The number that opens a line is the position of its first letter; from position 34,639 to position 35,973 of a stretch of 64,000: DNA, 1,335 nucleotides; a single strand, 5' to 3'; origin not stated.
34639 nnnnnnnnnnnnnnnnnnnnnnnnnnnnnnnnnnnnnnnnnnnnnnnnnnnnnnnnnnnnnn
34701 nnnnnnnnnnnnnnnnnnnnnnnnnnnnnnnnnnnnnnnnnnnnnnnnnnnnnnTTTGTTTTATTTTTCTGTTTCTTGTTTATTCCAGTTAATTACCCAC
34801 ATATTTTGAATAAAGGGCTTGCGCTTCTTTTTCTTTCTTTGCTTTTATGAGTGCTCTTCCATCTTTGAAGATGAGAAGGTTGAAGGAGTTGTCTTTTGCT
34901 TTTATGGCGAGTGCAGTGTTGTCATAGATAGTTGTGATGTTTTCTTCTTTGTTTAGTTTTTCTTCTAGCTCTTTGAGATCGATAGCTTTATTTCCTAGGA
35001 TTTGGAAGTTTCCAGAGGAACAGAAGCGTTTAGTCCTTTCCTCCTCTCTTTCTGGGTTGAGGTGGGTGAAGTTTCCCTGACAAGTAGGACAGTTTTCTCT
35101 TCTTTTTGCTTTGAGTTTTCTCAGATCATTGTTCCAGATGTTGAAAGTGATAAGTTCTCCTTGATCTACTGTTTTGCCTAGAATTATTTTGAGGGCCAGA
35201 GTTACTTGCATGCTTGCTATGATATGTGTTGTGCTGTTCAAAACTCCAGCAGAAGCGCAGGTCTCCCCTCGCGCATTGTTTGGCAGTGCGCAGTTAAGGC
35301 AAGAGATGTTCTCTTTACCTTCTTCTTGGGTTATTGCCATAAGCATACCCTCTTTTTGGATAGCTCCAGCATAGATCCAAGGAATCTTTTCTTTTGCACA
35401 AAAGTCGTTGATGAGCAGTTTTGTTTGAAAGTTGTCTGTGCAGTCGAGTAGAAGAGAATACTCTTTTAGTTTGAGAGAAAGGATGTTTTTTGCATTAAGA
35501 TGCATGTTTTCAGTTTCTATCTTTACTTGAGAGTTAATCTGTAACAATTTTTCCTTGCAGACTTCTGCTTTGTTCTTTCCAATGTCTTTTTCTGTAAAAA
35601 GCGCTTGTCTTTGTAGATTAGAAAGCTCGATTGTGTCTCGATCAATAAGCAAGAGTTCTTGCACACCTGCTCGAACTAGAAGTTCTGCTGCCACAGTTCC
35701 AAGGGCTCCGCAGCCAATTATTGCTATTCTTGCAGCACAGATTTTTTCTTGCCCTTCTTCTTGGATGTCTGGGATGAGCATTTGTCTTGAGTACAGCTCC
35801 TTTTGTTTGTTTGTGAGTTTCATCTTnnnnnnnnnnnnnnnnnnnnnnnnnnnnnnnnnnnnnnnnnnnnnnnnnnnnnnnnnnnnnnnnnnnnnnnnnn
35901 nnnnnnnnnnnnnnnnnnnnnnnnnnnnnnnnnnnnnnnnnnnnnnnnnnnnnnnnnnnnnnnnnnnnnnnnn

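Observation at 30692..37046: Contiguous tRNA-modification island: ThiI-like THUMP protein, U32/TrhP-like, E1-like UbaA, NcsA/TtuA and a GG-terminated SAMP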

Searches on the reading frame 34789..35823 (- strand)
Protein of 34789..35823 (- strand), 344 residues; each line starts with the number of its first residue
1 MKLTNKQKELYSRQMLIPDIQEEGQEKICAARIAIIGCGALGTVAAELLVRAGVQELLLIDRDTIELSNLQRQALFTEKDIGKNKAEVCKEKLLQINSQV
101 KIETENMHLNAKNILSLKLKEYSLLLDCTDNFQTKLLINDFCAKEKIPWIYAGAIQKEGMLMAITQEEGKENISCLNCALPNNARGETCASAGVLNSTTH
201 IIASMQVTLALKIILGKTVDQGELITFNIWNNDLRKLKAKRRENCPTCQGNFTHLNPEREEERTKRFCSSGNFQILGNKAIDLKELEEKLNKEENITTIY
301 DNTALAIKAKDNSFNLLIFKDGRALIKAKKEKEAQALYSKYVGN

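Call 3: search_protein_families(library=pfam, proteins=[window:34789-35823:-], max_evalue=0.01)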
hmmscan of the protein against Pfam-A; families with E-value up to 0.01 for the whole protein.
window:34789-35823:- (344 aa): 7 families
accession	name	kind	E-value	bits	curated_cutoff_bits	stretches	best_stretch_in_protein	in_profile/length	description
PF00899.27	ThiF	-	1.4e-70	237.6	28.1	1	11-246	1-237/238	ThiF family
PF03435.24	Sacchrp_dh_NADP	-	5.1e-05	24.1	25.1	1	33-148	1-94/129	Saccharopine dehydrogenase NADP binding domain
PF02558.23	ApbA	-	5.3e-05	23.3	22.2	1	33-87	1-53/150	Ketopantoate reductase PanE/ApbA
PF02254.24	TrkA_N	-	0.003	18.3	23.8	0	33-73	1-40/116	TrkA-N domain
PF01494.25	FAD_binding_3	-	0.0064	16.2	22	1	32-64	3-34/349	FAD binding domain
PF00352.27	TBP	-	0.0075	16.5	22.9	0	279-340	15-77/85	Transcription factor TFIID (or TATA-binding protein, TBP)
PF01488.26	Shikimate_DH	-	0.0078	16.7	24.3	0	26-73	8-55/138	Shikimate / quinate 5-dehydrogenase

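Call 4: search_protein_families(library=ncbifam, proteins=[window:34789-35823:-], max_evalue=0.01)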
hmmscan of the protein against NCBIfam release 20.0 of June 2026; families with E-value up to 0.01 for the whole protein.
window:34789-35823:- (344 aa): 30 families (the best 25 are shown)
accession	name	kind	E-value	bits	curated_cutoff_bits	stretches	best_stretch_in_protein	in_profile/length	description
NF009123.0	PRK12475.1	subfamily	2.3e-73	247.4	510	1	8-343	2-338/338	MoeB/ThiF family adenylyltransferase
TIGR02356.1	adenyl_thiF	equivalog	1.8e-63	213.6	275.25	1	11-214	2-203/203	thiazole biosynthesis adenylyltransferase ThiF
NF006444.0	PRK08762.1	equivalog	5.4e-59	199.7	449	1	3-253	120-372/387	molybdopterin-synthase adenylyltransferase MoeB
NF004281.0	PRK05690.1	subfamily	6.6e-55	186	266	1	2-249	4-249/250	molybdopterin-synthase adenylyltransferase MoeB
TIGR02355.1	moeB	equivalog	8.6e-47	159.5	376.55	1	11-248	5-240/240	molybdopterin-synthase adenylyltransferase MoeB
NF047750.1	SAMPActivE1UbaA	equivalog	2.1e-45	155.1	450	1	2-250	4-250/270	SAMP-activating enzyme E1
NF005646.0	PRK07411.1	equivalog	6.1e-44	150.7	633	1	2-248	10-255/390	molybdopterin-synthase adenylyltransferase MoeB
NF005902.0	PRK07878.1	equivalog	6.1e-44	150.5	647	1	2-299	14-307/392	adenylyltransferase/sulfurtransferase MoeZ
NF004111.0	PRK05600.1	equivalog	2.1e-42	145.6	437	1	2-293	13-302/371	ThiF family adenylyltransferase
NF006204.0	PRK08328.1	equivalog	3.4e-37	128.2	339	1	3-217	2-208/231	hypothetical protein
NF006395.0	PRK08644.1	equivalog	2.6e-30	105.7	159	1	12-218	12-213/215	sulfur carrier protein ThiS adenylyltransferase ThiF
TIGR02354.1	thiF_fam2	equivalog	3e-22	79.5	152.2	1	20-140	11-129/200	thiamine biosynthesis protein ThiF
NF011696.0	PRK15116.1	equivalog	1.3e-20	74.2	304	1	26-154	26-154/268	tRNA cyclic N6-threonylcarbamoyladenosine(37) synthase TcdA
TIGR01408.1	Ube1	subfamily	1.3e-18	66.1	750.05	1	8-169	4-157/1008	ubiquitin-activating enzyme E1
NF058523.1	6A-MBL_cap2_3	equivalog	3.8e-18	65.4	320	1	29-133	297-403/665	anti-phage 6A-MBL system cap2_3 protein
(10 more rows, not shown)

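Call 9: search_solved_structures(query=window:34789-35823:-, max_evalue=0.001, show_alignments=1)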
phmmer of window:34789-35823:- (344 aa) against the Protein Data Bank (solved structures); distinct sequences matched with E-value up to 0.001: 81 (the best 60 are shown).
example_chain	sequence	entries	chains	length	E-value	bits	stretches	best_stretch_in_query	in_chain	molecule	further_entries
1zfn_A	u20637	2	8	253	5e-42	147.5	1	9-251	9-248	Adenylyltransferase thiF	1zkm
1zud_1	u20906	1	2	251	5.6e-42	147.3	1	10-251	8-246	Adenylyltransferase thiF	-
1jw9_B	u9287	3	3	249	4.3e-39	137.8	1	3-248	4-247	MOLYBDOPTERIN BIOSYNTHESIS MOEB PROTEIN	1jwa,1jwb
6yub_B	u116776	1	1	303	1.6e-28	103.2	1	3-216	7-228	Adenylyltransferase and sulfurtransferase uba4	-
6yub_A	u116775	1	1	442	4.4e-28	101.7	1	3-216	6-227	Adenylyltransferase and sulfurtransferase uba4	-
6z6s_DDD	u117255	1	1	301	3e-27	98.9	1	3-216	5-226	Adenylyltransferase and sulfurtransferase uba4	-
6yuc_D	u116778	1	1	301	3e-27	98.9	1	3-216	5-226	Adenylyltransferase and sulfurtransferase uba4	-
6nya_A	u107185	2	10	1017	2.3e-24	89.5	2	8-150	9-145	Ubiquitin-activating enzyme E1 1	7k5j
5l6h_A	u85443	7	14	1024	2.3e-24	89.5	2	8-150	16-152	Ubiquitin-activating enzyme E1 1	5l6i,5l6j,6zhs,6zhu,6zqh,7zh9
3cmm_A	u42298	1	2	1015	2.4e-24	89.4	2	8-150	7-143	Ubiquitin-activating enzyme E1 1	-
4nnj_A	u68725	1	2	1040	2.4e-24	89.4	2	8-150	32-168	Ubiquitin-activating enzyme E1 1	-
5tr4_A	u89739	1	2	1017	3e-24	89.1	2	8-150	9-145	Ubiquitin-activating enzyme E1 1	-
6zht_C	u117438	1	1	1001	8.9e-22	81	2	23-150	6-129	Ubiquitin-activating enzyme E1 1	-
6om4_A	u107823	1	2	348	2.2e-21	79.6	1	25-156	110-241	MccB protein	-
3h5n_A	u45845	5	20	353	2.4e-21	79.6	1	25-156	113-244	MccB protein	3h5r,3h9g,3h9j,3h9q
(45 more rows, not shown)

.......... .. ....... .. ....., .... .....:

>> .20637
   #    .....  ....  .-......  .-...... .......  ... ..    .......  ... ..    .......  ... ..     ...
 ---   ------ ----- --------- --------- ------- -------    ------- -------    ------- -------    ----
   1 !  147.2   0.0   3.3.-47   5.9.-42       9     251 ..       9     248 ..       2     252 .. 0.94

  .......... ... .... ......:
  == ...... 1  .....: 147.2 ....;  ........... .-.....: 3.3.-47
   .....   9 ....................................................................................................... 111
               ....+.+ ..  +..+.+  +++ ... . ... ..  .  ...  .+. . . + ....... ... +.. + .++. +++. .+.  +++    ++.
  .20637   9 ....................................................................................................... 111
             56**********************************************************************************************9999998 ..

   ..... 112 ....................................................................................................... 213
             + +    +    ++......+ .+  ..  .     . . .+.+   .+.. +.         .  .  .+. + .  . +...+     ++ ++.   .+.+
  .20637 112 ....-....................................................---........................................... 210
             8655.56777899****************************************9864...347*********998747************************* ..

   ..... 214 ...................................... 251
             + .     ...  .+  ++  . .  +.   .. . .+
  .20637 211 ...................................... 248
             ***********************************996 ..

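Call 19: find_homologous_proteins(query=window:34789-35823:-, max_evalue=1e-10)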
Query window:34789-35823:- (344 aa): 1622 proteins with E <= 1e-10 among 6205 candidates; the best 120 are listed.
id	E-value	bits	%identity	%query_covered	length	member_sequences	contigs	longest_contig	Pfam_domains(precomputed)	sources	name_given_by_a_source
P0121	7.3e-220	747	100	100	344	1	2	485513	PF00899.28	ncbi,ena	-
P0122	1.3e-107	378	55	99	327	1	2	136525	PF00899.28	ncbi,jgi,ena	-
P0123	8.3e-94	332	49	98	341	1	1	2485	PF00899.28,PF03721.21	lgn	-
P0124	8.7e-94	332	53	97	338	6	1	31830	PF00899.28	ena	-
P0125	5.3e-93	330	49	98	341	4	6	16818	PF00899.28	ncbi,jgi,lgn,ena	-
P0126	3.6e-92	327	52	97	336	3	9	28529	PF00899.28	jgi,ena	-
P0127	5.3e-92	327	51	98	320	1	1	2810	PF00899.28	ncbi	-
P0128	7.0e-92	326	51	97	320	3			PF00899.28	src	-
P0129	1.6e-91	325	51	99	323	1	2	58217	PF00899.28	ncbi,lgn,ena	-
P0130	1.9e-91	325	52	98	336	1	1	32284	PF00899.28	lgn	-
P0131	1.1e-90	322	49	100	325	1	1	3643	PF00899.28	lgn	-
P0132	1.3e-90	322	52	97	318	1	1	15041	PF00899.28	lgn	-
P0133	2.0e-90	321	50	100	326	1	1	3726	PF00899.28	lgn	-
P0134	6.6e-90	320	49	99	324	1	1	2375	PF00899.28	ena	-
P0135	9.7e-90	319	48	99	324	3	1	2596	PF00899.28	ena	-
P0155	1.1e-87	312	50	97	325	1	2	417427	PF00899.28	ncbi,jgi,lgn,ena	-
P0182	4.7e-85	304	48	97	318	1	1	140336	PF00899.28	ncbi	-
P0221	1.8e-81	292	47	98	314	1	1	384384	PF00899.28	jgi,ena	jgi:molybdopterin-synthase adenylyltransferase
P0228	1.1e-80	289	46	97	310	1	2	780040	PF00899.28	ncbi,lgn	-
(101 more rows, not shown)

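Call 20: find_encoding_contigs(protein=P0155, flank=6000, max_places=1)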
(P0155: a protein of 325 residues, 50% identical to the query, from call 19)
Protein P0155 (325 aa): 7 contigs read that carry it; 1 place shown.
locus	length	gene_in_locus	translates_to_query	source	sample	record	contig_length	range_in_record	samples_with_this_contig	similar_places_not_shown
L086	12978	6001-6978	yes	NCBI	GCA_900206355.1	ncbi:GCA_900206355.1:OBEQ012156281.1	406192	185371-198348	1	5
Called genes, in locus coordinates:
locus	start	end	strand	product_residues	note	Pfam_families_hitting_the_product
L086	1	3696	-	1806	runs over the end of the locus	-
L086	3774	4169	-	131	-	-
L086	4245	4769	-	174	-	PF01876:RNase_P_p30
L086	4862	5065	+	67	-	PF02597:ThiS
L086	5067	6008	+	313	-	PF01171:ATP_bind_3, PF03054:tRNA_Me_trans (weak)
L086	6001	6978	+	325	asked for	PF00899:ThiF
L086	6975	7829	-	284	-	PF22025:ThiI_fer, PF02926:THUMP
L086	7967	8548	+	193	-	PF00352:TBP, PF11858:DUF3378 (faint), PF00352:TBP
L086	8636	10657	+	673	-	PF14551:MCM_N (weak), PF17207:MCM_OB, PF00493:MCM, PF07728:AAA_5 (weak), PF01078:Mg_chelatase (weak), PF17855:MCM_lid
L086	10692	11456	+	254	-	PF01336:tRNA_anti-codon (weak)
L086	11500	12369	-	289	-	PF01944:SpoIIM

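Call 21: find_encoding_contigs(protein=P0182, flank=6000, max_places=1)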
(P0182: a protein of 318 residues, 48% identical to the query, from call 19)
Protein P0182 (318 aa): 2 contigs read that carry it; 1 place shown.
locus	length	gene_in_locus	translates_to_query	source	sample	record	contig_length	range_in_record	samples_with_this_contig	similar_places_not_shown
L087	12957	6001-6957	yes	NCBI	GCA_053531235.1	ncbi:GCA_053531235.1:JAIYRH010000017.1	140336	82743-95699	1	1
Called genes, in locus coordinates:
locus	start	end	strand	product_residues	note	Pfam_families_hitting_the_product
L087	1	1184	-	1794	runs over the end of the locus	-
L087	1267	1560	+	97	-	PF01909:NTP_transf_2, PF18765:Polbeta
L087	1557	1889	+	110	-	PF01934:HepT-like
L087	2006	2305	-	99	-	-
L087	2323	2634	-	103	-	-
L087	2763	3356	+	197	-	PF22014:DUF6932 (weak)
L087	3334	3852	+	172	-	-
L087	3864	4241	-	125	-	PF01909:NTP_transf_2, PF18765:Polbeta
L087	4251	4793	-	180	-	PF01876:RNase_P_p30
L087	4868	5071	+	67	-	PF02597:ThiS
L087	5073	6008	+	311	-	PF01171:ATP_bind_3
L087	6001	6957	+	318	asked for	PF00899:ThiF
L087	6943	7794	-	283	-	PF22025:ThiI_fer, PF02926:THUMP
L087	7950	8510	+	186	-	PF00352:TBP, PF11858:DUF3378 (faint), PF00352:TBP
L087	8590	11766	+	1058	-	PF14551:MCM_N (weak), PF17207:MCM_OB, PF00493:MCM, PF14890:Intein_splicing, PF14528:LAGLIDADG_3, PF00493:MCM, PF01078:Mg_chelatase (weak), PF17855:MCM_lid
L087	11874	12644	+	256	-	PF01336:tRNA_anti-codon (weak)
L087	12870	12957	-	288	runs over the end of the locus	PF01944:SpoIIM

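Call 22: find_encoding_contigs(protein=P0228, flank=6000, max_places=1)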
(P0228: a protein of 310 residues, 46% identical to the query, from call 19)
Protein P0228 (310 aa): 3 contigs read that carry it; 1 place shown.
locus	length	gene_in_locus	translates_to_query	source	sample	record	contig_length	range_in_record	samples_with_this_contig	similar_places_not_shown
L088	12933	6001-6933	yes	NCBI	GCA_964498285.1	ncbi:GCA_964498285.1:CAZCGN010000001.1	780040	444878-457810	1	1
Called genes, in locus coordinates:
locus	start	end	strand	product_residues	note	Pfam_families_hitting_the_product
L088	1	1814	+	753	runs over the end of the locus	-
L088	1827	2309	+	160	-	-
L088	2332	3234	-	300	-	-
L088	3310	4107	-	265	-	-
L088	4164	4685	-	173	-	-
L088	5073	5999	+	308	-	PF01171:ATP_bind_3, PF03054:tRNA_Me_trans (faint)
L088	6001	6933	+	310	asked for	PF00899:ThiF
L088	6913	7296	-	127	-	-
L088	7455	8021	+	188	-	PF00352:TBP, PF11858:DUF3378 (faint), PF00352:TBP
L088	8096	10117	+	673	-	PF14551:MCM_N, PF17207:MCM_OB, PF00493:MCM, PF07728:AAA_5 (weak), PF01078:Mg_chelatase (weak), PF17855:MCM_lid, PF21120:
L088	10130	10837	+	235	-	PF01336:tRNA_anti-codon (weak)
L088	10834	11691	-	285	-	PF01944:SpoIIM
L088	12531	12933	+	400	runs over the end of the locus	PF05621:TniB (weak), PF13191:AAA_16 (weak), PF00270:DEAD (faint), PF00004:AAA (weak), PF13401:AAA_22, PF22606:Cdc6-ORC-like_ATPase_lid, PF22703:Cdc6_lid, PF09079:WHD_Cdc6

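Call 23: find_encoding_contigs(protein=P0221, flank=6000, max_places=1)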
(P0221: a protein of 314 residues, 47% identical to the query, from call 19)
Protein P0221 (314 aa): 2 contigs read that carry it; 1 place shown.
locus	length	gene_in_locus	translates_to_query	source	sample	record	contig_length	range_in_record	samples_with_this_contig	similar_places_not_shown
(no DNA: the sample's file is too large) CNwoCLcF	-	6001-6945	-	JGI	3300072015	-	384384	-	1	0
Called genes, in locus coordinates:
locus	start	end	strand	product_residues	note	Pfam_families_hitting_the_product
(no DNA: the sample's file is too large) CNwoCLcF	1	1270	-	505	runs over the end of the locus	-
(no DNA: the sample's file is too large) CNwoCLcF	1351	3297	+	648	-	-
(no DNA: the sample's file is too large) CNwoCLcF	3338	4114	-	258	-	-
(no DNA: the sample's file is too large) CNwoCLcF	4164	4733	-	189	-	PF01876:RNase_P_p30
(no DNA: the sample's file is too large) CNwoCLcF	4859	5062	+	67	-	PF02597:ThiS, PF21965:SAMP2 (weak)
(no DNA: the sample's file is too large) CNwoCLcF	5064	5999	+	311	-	PF01171:ATP_bind_3, PF03054:tRNA_Me_trans (weak)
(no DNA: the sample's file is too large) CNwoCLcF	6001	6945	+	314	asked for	PF00899:ThiF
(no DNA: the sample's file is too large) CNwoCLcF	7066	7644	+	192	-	PF00352:TBP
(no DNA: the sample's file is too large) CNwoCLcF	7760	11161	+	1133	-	PF14551:MCM_N, PF17207:MCM_OB, PF00493:MCM, PF14890:Intein_splicing, PF14528:LAGLIDADG_3, PF00493:MCM, PF01078:Mg_chelatase (weak), PF17855:MCM_lid, +1 more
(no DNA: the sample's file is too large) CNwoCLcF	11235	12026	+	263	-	PF01336:tRNA_anti-codon (weak)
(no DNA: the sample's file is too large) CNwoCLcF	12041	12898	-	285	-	PF01944:SpoIIM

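Call 66: find_related_loci(query=A4, collection=metagenome_contigs, flank=7000)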
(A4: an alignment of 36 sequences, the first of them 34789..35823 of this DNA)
Query A4 (344 aa) in metagenome_contigs; peptide patterns used: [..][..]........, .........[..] (x = any residue, [..] = any of these).
600 stretches matched a pattern (row limit reached: there are more); 536 encode a relative of the query (tblastn E <= 1e-3); the best 80 are kept; 80 distinct loci.
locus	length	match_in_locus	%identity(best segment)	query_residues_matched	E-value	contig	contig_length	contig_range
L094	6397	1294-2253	51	6-344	7e-97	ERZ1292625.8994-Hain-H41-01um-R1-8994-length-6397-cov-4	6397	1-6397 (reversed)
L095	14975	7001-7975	47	1-344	5e-95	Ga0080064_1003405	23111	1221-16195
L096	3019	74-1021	49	9-344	8e-96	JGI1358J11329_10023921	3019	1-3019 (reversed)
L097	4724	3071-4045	47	1-344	1e-91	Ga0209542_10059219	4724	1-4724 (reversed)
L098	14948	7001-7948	48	11-344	3e-88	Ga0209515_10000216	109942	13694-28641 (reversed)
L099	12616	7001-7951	47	11-344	2e-87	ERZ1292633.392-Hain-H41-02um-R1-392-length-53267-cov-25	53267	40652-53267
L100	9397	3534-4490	46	8-344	6e-87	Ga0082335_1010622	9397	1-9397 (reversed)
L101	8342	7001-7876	48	14-344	3e-86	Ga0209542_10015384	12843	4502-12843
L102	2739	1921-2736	49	1-283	2e-84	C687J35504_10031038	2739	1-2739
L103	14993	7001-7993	43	1-344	4e-82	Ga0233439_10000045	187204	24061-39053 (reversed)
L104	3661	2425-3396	46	11-344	1e-82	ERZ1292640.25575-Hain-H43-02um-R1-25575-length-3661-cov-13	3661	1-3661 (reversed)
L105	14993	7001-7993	43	1-344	4e-82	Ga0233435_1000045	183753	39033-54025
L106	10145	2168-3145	45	11-344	6e-81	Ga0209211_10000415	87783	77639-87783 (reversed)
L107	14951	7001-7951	45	11-344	1e-80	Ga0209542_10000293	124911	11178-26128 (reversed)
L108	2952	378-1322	43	11-343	1e-80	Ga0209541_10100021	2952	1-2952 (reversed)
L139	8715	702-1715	41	1-344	5e-70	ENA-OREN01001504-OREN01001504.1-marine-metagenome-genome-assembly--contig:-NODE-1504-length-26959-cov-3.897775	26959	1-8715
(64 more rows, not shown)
